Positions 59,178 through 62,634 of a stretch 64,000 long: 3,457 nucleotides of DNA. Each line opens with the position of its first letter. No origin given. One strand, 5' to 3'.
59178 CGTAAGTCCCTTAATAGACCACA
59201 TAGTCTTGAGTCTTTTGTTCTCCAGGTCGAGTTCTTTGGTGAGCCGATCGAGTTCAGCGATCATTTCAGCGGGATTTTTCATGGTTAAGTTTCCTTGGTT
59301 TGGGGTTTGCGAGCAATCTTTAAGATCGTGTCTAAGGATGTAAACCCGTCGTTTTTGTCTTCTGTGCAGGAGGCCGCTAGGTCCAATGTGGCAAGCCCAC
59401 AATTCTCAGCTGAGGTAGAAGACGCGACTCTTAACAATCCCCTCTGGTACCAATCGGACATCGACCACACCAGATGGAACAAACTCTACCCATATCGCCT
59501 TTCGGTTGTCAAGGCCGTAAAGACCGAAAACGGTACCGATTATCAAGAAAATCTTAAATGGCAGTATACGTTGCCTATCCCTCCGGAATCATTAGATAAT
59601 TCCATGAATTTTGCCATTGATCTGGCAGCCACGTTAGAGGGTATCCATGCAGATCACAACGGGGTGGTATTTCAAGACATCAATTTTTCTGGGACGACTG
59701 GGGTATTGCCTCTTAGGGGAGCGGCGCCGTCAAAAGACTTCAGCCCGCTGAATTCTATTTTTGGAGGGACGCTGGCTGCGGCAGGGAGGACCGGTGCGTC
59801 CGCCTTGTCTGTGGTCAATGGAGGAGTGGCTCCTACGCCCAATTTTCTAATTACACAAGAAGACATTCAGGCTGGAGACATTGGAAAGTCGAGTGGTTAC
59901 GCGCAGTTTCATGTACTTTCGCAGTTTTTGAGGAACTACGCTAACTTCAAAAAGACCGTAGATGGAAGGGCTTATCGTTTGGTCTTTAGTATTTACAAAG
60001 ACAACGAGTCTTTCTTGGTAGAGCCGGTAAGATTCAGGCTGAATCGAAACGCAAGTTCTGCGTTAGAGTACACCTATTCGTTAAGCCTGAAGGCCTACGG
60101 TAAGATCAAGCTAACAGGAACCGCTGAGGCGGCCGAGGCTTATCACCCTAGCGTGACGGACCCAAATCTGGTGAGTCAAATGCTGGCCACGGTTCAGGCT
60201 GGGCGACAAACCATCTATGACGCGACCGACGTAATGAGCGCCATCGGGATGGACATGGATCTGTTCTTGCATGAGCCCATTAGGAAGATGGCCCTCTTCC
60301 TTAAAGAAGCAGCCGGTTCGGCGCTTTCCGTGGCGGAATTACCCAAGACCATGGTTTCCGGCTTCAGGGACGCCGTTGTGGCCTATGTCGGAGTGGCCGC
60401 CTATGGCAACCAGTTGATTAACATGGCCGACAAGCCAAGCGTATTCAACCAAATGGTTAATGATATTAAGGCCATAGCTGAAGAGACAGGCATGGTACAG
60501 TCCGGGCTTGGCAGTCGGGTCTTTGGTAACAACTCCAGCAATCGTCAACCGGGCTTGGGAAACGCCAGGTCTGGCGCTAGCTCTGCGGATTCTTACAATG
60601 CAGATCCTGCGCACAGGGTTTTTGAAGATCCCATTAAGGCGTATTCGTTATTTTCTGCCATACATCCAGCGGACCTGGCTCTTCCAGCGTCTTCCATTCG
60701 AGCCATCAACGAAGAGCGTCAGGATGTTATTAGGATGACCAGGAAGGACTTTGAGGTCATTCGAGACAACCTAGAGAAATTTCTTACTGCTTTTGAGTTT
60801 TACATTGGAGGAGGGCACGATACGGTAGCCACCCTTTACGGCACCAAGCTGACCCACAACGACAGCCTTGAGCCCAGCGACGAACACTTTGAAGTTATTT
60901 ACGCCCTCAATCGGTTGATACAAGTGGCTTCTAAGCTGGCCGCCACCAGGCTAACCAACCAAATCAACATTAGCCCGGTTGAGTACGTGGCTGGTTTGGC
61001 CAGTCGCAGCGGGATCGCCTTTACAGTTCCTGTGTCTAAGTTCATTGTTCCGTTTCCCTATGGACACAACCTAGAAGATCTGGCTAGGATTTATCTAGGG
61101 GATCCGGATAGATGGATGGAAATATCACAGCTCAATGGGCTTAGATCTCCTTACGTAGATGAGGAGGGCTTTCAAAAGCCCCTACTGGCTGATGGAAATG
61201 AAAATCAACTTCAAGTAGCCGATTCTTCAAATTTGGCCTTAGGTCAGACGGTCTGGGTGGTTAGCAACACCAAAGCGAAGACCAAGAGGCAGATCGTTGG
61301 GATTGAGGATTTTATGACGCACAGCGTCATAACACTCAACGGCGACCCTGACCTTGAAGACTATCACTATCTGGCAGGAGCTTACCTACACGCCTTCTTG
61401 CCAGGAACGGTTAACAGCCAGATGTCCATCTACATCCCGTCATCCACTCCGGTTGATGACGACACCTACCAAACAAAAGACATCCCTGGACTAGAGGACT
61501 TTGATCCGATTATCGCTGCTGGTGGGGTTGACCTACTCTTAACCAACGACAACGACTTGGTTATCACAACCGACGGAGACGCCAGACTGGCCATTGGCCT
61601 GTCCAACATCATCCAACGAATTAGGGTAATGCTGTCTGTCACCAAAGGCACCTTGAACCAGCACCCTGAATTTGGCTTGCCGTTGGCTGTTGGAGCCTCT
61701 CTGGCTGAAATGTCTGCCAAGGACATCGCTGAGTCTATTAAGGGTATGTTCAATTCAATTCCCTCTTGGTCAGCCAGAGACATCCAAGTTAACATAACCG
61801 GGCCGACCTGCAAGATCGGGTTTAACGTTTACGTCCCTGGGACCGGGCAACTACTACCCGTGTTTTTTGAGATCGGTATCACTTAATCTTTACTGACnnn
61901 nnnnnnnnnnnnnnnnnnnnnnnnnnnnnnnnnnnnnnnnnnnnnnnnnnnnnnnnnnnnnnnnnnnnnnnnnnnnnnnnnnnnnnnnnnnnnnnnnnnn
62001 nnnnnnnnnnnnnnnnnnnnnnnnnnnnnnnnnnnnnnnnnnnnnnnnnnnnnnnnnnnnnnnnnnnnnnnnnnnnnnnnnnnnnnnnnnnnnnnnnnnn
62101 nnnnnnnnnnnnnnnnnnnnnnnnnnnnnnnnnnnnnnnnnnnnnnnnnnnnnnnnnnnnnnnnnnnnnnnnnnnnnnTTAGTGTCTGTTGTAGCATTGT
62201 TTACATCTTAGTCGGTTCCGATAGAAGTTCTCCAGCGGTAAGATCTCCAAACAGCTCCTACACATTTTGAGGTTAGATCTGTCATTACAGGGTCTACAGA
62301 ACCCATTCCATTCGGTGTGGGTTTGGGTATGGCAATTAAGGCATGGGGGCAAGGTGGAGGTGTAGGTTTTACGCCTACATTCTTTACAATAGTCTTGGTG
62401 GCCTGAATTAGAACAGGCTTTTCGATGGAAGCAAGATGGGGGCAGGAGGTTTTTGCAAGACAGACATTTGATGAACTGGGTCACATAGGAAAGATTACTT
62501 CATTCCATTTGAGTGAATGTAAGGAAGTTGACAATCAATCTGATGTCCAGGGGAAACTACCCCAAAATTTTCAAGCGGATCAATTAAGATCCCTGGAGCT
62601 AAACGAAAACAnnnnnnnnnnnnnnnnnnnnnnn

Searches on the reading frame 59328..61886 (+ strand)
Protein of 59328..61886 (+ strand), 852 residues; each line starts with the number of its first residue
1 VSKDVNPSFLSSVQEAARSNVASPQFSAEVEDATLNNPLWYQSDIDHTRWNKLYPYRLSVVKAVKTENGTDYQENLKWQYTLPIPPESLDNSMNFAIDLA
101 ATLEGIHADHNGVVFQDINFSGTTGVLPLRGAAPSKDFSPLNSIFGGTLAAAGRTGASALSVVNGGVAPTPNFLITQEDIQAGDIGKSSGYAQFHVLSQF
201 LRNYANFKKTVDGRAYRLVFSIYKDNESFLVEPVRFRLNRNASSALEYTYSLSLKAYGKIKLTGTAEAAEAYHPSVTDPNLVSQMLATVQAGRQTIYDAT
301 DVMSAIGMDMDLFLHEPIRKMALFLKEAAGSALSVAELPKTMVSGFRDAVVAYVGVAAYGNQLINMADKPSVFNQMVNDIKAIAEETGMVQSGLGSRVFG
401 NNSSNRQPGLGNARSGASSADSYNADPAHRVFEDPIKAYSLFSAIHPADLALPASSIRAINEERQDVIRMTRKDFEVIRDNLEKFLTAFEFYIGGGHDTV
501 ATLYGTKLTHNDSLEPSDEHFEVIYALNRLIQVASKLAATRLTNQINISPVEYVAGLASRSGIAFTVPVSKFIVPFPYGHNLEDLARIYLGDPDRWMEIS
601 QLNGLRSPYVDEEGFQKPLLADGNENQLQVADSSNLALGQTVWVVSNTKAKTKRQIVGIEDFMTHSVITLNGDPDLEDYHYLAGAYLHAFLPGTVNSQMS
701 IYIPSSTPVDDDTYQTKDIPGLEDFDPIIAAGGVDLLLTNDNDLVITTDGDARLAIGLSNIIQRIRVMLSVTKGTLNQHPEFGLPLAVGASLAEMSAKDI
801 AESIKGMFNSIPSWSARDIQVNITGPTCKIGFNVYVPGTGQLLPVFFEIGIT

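Call 49: search_protein_families(library=phrogs, proteins=[window:59328-61886:+], max_evalue=0.001)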
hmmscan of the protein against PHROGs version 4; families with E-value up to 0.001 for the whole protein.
window:59328-61886:+ (852 aa): 3 families
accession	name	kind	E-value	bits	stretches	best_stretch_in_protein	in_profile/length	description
phrog_975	-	tail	1.9e-11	44.6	2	733-835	96-214/238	baseplate protein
phrog_1011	-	head and packaging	9.3e-07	29.8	1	187-261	81-157/361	virion structural protein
phrog_4033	-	unknown function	4.6e-05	22.9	1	729-810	512-593/630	-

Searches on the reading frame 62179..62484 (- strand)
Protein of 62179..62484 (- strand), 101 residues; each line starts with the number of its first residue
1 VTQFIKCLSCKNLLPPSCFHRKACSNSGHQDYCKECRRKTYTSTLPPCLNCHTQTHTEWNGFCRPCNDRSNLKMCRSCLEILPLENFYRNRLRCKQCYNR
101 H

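Call 49: search_protein_families(library=phrogs, proteins=[window:62179-62484:-], max_evalue=0.001)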
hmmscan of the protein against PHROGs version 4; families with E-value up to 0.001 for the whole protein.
window:62179-62484:- (101 aa): 3 families
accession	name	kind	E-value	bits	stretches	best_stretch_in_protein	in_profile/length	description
phrog_5558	-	moron, auxiliary metabolic gene and host takeover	0.00014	23.1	1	6-42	67-103/130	Lar-like restriction alleviation protein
phrog_2340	-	DNA, RNA and nucleotide metabolism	0.0002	22.5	0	5-42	9-47/171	endonuclease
phrog_1035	-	DNA, RNA and nucleotide metabolism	0.0004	21.3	0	3-40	62-99/271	endonuclease VII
